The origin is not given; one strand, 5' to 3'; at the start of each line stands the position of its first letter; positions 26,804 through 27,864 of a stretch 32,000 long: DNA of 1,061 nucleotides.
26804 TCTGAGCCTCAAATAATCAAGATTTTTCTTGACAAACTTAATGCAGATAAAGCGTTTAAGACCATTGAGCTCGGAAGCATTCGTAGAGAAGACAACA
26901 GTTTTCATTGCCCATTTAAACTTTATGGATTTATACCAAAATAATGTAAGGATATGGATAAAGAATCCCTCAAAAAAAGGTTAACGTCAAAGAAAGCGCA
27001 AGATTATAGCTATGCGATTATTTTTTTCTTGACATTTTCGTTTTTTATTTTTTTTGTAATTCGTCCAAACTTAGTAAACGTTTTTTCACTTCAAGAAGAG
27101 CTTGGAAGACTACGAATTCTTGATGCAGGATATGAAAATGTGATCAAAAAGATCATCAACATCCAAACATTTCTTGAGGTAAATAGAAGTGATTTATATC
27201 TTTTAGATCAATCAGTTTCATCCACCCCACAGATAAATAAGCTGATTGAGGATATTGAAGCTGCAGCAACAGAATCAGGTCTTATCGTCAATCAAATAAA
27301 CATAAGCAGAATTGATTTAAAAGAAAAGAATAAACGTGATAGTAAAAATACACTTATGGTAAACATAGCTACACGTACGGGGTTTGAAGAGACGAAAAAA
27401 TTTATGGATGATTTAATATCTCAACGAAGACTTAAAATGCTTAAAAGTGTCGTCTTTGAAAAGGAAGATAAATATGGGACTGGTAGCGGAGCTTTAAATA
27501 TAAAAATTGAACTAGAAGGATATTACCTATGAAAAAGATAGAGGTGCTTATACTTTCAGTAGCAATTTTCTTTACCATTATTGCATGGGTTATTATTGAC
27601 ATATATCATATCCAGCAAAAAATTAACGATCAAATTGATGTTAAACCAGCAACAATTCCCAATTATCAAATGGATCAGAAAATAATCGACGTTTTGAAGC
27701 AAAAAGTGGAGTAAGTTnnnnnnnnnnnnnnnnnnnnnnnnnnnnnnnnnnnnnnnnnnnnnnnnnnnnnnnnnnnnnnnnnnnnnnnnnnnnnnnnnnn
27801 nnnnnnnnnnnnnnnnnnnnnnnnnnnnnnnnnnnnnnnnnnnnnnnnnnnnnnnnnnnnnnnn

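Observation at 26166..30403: Candidate undescribed envelope module: rpsT coupled to PilN/PilO homologues and four membrane or sortase-signal surface proteins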

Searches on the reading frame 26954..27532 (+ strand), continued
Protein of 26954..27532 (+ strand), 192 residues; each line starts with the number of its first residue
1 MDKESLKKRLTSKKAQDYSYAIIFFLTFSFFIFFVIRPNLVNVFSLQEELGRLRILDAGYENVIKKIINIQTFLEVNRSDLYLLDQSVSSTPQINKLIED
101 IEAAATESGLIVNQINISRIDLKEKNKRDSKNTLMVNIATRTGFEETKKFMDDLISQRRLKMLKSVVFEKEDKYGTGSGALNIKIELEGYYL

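Call 70: find_encoding_contigs(protein=P0370, flank=10000, max_places=1)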
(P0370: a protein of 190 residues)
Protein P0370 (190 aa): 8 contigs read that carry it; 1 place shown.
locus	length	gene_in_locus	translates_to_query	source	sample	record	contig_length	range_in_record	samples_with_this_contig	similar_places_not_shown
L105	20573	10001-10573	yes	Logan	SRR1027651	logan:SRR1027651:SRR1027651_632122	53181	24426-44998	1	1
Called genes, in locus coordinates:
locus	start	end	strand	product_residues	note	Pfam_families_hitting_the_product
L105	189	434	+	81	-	-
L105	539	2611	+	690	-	PF17854:FtsK_alpha, PF01580:FtsK_SpoIIIE, PF09397:FtsK_gamma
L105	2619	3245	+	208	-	PF00300:His_Phos_1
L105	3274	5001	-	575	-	-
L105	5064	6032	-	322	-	PF02618:YceG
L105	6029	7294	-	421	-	PF02885:Glycos_trans_3N, PF00591:Glycos_transf_3, PF07831:PYNP_C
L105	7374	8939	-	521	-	PF03023:MurJ, PF13440:Polysacc_synt_3 (weak), PF01554:MatE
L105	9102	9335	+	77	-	PF01649:Ribosomal_S20p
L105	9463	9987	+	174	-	-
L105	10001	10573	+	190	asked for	PF04350:PilO (weak)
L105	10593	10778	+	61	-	-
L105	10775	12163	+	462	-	-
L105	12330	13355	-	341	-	PF03816:LytR_cpsA_psr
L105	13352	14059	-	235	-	PF00121:TIM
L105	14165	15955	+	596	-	PF00580:UvrD-helicase, PF13245:AAA_19, PF13604:AAA_30 (faint), PF01443:Viral_helicase1 (faint), PF13361:UvrD_C, PF13538:UvrD_C_2 (weak)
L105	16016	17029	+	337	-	PF02388:FemAB, PF13480:Acetyltransf_6, PF02388:FemAB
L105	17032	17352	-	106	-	PF18895:T4SS_pilin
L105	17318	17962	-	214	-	-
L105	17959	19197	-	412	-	PF13439:Glyco_transf_4 (weak), PF00534:Glycos_transf_1, PF13692:Glyco_trans_1_4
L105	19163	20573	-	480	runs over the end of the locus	PF13231:PMT_2 (weak)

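Call 71: find_encoding_contigs(protein=P0378, flank=10000, max_places=1)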
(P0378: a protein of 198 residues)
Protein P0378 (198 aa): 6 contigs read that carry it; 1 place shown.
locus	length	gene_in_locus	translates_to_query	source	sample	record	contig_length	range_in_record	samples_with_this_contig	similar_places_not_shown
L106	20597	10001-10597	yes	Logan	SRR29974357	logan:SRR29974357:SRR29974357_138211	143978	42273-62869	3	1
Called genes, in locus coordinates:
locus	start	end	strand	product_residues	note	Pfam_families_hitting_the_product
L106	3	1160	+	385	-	PF13439:Glyco_transf_4, PF20706:GT4-conflict, PF00534:Glycos_transf_1, PF13692:Glyco_trans_1_4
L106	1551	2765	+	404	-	PF20706:GT4-conflict (weak), PF00534:Glycos_transf_1, PF13692:Glyco_trans_1_4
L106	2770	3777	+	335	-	PF00483:NTP_transferase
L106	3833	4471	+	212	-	PF02397:Bac_transf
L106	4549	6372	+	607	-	PF13196:DUF4012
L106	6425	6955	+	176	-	PF11967:RecO_N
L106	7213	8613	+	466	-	PF28494:GlyRS_ins_1 (weak), PF00587:tRNA-synt_2b, PF03129:HGTP_anticodon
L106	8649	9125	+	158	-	-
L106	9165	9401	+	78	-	PF01649:Ribosomal_S20p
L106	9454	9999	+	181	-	PF05137:PilN (weak)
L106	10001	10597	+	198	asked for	-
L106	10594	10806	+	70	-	-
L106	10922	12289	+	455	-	PF16656:Pur_ac_phosph_N (weak), PF19077:Big_13 (weak)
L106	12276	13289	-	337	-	PF03816:LytR_cpsA_psr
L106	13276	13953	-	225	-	PF00121:TIM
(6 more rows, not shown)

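Call 83: search_protein_families(library=pfam, proteins=[L003:8751-9206:+, L004:8682-9179:+, L024:8491-8988:+, L004:12120-12767:+, L013:12048-12692:+, L017:7848-8486:+, L021:12104-12964:+, L021:12975-14084:+, L023:12236-13888:+, L024:10609-11007:+], max_evalue=0.01)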
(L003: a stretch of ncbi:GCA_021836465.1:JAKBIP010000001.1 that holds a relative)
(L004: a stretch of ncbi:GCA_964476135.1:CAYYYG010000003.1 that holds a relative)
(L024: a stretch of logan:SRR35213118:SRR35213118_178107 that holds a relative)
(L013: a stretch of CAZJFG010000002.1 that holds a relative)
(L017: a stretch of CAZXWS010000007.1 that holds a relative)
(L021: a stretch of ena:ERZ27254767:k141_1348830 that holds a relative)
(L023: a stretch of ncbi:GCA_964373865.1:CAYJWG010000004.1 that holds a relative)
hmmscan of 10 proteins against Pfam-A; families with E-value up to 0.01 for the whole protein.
L003:8751-9206:+ (152 aa): 0 families

L004:8682-9179:+ (166 aa): 0 families

L024:8491-8988:+ (166 aa): 0 families

L004:12120-12767:+ (216 aa): 0 families

L013:12048-12692:+ (215 aa): 1 family
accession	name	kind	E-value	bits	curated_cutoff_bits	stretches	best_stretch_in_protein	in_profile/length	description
PF00520.37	Ion_trans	-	0.0094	15.6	25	0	5-99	121-232/241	Ion transport protein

L017:7848-8486:+ (213 aa): 0 families

L021:12104-12964:+ (287 aa): 0 families

L021:12975-14084:+ (370 aa): 0 families

L023:12236-13888:+ (551 aa): 0 families

L024:10609-11007:+ (133 aa): 0 families

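Call 96: find_encoding_contigs(protein=P0363, flank=10000, max_places=1)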
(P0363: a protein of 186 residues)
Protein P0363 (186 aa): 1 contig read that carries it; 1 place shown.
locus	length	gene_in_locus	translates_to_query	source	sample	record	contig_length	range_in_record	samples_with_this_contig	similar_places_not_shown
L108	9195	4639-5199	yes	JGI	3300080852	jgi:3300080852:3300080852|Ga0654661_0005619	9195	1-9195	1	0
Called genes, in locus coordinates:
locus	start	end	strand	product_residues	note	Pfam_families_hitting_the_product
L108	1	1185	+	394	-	?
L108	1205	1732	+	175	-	PF11967:RecO_N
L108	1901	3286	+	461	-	PF00587:tRNA-synt_2b (weak), PF03129:HGTP_anticodon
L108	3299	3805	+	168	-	-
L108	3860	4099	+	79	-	PF01649:Ribosomal_S20p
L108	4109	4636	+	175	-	PF05137:PilN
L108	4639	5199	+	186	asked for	-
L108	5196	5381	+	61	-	-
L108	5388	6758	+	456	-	PF16656:Pur_ac_phosph_N (weak)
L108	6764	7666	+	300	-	-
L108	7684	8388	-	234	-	PF00121:TIM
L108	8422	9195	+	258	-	?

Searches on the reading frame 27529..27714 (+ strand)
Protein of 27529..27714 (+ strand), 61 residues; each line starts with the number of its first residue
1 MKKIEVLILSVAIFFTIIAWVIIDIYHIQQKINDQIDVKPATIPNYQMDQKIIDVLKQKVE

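Call 4: search_protein_families(library=pfam, proteins=[window:27529-27714:+], max_evalue=1)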
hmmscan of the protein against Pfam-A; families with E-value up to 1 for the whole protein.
window:27529-27714:+ (61 aa): 0 families

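Call 5: search_protein_families(library=ncbifam, proteins=[window:27529-27714:+], max_evalue=1)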
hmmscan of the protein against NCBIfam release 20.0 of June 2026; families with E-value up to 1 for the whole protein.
window:27529-27714:+ (61 aa): 1 family
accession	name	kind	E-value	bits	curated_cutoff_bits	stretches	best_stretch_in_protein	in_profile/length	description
NF010557.0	PRK13952.1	equivalog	0.056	13.6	159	1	9-59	89-141/142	large conductance mechanosensitive channel protein MscL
